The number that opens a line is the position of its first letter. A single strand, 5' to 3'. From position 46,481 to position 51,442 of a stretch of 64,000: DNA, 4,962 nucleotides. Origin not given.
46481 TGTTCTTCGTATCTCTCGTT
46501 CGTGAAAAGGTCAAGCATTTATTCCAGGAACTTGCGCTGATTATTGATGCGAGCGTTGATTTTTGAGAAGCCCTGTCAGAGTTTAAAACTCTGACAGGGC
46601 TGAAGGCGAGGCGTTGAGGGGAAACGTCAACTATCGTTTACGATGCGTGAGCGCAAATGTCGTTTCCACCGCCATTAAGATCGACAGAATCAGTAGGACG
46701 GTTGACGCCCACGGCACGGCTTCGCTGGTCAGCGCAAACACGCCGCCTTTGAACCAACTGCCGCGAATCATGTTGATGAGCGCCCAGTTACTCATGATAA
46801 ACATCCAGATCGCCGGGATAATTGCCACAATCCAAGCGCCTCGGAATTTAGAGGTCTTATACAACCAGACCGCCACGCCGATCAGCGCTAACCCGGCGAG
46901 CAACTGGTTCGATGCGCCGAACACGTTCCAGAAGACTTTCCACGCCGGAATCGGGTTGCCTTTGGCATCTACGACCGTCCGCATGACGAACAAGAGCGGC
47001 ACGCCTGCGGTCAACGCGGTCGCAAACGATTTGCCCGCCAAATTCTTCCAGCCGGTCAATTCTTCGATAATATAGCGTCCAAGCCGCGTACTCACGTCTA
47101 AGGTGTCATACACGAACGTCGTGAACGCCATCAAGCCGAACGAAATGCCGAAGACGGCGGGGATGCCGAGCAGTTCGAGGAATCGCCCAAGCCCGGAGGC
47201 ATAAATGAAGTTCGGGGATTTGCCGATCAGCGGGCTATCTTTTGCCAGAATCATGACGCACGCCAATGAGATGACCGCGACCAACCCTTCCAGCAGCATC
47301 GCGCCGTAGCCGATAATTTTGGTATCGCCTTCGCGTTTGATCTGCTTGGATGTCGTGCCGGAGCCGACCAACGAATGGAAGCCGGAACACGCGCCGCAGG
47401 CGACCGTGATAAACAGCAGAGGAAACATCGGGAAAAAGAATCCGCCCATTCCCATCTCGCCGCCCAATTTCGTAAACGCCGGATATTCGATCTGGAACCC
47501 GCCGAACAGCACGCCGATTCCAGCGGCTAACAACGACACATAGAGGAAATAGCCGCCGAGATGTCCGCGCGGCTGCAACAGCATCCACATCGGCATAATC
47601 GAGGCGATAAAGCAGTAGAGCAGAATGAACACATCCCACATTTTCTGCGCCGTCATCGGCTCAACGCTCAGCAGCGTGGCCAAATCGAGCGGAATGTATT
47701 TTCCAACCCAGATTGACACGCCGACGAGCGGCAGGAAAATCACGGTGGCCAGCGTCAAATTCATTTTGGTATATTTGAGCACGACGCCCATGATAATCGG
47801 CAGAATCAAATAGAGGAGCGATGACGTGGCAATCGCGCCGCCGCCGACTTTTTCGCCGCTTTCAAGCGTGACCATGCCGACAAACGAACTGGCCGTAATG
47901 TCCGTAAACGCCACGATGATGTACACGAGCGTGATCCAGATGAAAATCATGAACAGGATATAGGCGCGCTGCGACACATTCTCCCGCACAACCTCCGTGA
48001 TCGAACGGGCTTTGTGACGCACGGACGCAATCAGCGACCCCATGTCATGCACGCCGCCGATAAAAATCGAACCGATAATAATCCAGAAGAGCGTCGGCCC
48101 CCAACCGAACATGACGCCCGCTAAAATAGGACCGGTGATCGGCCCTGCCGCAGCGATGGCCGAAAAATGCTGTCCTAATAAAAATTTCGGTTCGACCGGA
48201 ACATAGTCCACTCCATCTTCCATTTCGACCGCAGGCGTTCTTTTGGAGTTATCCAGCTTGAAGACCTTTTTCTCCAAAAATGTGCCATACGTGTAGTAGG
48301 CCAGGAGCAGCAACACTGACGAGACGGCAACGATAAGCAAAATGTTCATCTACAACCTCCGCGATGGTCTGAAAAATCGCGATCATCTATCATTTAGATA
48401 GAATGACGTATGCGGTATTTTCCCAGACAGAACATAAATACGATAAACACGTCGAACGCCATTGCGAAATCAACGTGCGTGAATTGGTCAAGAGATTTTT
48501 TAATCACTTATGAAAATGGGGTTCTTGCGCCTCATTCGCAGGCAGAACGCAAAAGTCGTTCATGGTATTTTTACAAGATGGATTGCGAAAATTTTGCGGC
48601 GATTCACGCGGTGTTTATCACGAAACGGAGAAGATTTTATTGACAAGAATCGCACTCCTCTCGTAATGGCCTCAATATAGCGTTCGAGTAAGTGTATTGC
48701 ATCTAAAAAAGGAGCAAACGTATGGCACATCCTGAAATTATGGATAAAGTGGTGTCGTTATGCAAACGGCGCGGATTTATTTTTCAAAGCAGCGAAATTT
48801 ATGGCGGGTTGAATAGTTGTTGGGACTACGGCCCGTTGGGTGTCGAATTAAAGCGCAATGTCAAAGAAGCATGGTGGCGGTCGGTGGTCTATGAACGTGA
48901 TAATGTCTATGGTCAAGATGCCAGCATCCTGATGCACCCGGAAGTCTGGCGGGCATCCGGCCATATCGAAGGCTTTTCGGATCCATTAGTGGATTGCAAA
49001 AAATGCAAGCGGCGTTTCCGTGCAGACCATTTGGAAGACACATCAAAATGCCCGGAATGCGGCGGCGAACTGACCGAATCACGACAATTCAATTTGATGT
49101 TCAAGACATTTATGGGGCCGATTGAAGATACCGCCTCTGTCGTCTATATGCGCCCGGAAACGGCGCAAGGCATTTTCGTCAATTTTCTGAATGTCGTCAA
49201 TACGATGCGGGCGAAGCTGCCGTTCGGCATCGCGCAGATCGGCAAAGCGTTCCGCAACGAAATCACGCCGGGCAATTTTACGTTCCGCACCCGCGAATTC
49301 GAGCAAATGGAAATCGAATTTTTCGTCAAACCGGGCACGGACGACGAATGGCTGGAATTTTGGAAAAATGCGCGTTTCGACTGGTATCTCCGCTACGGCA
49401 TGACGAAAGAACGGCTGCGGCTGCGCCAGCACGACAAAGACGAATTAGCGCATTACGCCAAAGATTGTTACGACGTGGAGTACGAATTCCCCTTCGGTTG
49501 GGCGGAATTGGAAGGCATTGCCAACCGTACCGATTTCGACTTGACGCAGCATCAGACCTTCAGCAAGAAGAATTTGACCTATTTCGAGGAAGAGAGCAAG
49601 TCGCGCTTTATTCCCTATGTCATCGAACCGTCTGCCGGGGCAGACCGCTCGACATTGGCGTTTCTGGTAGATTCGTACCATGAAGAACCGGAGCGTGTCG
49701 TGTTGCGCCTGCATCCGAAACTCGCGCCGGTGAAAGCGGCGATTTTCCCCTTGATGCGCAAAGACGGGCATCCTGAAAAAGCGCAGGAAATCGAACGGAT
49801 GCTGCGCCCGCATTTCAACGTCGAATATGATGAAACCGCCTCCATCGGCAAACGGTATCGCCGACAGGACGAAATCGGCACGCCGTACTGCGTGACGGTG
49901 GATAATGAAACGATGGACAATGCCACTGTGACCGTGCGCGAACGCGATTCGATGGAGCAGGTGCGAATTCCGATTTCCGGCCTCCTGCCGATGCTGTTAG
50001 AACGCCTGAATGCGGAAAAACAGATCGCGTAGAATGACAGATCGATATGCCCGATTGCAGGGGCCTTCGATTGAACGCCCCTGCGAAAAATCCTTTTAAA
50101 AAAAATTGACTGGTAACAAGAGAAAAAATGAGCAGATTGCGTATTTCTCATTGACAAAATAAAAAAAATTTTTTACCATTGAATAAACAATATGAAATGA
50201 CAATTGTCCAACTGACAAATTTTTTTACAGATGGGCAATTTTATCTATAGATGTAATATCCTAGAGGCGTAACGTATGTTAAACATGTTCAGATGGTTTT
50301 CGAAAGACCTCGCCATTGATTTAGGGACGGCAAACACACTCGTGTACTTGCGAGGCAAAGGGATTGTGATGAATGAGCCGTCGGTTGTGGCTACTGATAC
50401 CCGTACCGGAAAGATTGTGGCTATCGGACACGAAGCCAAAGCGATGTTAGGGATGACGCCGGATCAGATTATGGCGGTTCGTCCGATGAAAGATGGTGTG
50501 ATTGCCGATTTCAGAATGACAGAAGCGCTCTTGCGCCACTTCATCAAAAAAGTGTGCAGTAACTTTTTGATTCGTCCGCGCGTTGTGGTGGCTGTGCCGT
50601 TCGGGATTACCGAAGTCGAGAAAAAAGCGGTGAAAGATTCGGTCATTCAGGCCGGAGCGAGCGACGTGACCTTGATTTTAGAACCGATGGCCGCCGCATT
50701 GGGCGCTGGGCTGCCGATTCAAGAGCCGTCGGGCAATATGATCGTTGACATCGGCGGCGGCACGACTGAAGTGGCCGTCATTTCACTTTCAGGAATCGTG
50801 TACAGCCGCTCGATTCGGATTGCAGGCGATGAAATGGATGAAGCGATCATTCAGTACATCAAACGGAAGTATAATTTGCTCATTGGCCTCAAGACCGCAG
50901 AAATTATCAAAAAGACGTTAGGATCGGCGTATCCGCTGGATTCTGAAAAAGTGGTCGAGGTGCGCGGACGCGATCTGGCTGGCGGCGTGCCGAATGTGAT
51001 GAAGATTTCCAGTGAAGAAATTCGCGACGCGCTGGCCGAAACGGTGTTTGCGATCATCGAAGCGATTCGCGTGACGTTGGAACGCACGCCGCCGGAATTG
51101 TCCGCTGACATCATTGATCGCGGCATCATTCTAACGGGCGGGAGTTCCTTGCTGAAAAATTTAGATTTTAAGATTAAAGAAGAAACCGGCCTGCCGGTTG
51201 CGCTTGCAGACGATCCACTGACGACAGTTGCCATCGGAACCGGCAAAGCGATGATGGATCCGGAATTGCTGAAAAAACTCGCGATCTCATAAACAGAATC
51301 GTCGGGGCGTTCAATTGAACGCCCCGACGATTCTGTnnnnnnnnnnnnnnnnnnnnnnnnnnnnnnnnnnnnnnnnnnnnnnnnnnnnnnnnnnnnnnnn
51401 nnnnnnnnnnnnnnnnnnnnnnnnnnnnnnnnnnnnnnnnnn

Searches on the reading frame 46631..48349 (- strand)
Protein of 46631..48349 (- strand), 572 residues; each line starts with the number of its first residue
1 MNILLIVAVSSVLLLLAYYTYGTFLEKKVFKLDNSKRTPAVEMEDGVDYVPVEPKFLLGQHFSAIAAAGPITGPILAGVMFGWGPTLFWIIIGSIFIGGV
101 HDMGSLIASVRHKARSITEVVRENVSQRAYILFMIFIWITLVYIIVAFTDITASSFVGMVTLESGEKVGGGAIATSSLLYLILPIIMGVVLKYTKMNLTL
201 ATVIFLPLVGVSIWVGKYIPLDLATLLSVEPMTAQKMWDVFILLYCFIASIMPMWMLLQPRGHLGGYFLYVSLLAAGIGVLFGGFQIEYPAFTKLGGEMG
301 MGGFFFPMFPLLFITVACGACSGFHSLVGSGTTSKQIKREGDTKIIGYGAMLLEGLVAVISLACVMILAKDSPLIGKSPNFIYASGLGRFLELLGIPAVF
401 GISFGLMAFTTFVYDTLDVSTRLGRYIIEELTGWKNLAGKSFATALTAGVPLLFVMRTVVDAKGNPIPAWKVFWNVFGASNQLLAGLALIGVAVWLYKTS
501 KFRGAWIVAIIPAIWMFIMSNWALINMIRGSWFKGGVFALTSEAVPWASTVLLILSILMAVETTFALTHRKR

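Call 46: search_protein_families(library=pfam, proteins=[window:46631-48349:-], max_evalue=0.0001)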
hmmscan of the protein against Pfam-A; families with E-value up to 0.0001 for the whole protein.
window:46631-48349:- (572 aa): 1 family
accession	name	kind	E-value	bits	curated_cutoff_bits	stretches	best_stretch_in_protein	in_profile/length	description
PF02554.20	CstA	-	1.2e-126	424.2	27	2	4-371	3-357/560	Carbon starvation protein CstA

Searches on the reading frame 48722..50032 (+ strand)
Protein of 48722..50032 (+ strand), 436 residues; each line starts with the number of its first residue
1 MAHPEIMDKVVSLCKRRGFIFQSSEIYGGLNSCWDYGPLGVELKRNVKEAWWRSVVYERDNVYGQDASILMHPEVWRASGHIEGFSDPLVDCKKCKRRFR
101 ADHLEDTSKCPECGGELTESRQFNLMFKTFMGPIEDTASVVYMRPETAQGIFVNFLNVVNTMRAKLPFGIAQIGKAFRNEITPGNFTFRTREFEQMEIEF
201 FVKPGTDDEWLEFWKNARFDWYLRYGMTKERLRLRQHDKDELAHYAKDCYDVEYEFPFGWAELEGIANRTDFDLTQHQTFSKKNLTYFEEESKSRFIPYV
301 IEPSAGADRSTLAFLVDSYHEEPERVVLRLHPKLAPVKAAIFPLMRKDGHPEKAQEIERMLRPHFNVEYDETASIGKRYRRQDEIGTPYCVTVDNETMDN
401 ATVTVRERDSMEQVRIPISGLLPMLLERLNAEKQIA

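Call 46: search_protein_families(library=pfam, proteins=[window:48722-50032:+], max_evalue=0.0001)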
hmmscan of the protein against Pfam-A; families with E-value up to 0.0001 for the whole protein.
window:48722-50032:+ (436 aa): 2 families
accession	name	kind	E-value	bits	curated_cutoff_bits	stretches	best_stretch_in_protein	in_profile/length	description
PF03129.25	HGTP_anticodon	-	8.2e-21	74.4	21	1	338-427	1-93/94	Anticodon binding domain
PF00587.30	tRNA-synt_2b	-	4.8e-10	40.2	29.3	1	140-292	10-154/179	tRNA synthetase class II core domain (G, H, P, S and T)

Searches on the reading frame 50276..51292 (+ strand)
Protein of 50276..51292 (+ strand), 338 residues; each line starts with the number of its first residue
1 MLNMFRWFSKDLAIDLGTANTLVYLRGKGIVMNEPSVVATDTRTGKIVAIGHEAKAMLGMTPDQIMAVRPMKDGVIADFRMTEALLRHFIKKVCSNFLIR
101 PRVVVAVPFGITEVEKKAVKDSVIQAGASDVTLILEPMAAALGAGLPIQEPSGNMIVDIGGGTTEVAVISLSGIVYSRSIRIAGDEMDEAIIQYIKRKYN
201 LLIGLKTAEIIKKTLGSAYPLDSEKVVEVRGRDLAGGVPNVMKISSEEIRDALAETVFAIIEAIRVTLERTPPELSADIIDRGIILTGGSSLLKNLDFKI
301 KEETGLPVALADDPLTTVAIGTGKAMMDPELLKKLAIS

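Call 46: search_protein_families(library=pfam, proteins=[window:50276-51292:+], max_evalue=0.0001)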
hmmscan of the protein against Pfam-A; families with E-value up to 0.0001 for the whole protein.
window:50276-51292:+ (338 aa): 5 families
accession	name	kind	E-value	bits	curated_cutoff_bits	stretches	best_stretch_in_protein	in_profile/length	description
PF06723.19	MreB_Mbl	-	2.7e-142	473.8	27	1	10-331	2-324/327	MreB/Mbl protein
PF00012.26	HSP70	-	4.2e-11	42.2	20.6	1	102-202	135-241/599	Hsp70 protein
PF14450.12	FtsA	-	5.6e-11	43.3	31.8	1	156-313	2-112/127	Cell division protein FtsA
PF00022.25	Actin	-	3.1e-10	39.6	27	1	35-198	31-190/410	Actin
PF11104.14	PilM_2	-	5.1e-07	29.4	27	0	154-214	182-236/340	Type IV pilus assembly protein PilM;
